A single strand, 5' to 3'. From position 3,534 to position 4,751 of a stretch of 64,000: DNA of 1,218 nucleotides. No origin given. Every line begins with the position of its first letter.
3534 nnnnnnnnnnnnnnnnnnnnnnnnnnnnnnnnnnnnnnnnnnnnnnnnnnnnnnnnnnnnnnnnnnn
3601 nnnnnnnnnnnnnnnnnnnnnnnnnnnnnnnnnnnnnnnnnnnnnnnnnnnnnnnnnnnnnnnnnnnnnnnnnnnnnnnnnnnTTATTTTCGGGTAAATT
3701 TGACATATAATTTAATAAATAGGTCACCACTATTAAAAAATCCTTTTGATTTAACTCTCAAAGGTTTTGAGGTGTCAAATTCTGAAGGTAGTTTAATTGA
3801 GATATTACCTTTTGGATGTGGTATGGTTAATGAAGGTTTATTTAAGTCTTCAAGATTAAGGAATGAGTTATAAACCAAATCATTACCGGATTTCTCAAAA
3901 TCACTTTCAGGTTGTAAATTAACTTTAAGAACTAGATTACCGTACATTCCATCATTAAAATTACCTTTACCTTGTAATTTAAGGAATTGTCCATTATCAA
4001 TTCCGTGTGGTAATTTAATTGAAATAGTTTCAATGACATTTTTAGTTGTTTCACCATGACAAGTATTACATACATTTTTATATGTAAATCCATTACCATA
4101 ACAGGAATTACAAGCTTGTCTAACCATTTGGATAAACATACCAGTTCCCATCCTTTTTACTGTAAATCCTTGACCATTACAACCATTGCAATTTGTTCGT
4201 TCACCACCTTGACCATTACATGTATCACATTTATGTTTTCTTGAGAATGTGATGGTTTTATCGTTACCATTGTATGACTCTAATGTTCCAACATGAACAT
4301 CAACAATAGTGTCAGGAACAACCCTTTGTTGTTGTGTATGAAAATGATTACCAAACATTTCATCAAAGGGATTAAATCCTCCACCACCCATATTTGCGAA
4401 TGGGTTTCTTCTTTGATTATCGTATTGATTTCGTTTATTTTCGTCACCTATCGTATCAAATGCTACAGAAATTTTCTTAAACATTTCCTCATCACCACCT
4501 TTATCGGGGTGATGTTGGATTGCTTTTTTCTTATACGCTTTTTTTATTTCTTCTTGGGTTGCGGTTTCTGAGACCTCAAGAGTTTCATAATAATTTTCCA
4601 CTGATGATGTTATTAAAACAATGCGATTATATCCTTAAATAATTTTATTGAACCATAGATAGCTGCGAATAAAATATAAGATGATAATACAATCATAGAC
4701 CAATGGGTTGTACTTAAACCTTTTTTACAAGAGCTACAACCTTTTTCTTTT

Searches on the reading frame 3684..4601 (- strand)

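Call 67: search_protein_families(library=pfam, proteins=[window:3684-4601:-], max_evalue=0.001)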
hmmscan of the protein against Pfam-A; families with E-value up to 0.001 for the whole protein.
window:3684-4601:- (305 aa): 3 families
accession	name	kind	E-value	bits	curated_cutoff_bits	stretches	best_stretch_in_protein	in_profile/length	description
PF01556.23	DnaJ_C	-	8.9e-21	74.9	26.6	1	100-302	3-151/152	DnaJ C terminal domain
PF00226.36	DnaJ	-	2.8e-20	72.6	27.8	1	3-61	1-63/63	DnaJ domain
PF00684.25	DnaJ_CXXCXGXG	-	7.4e-11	42.6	32.7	1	125-184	1-64/65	DnaJ central domain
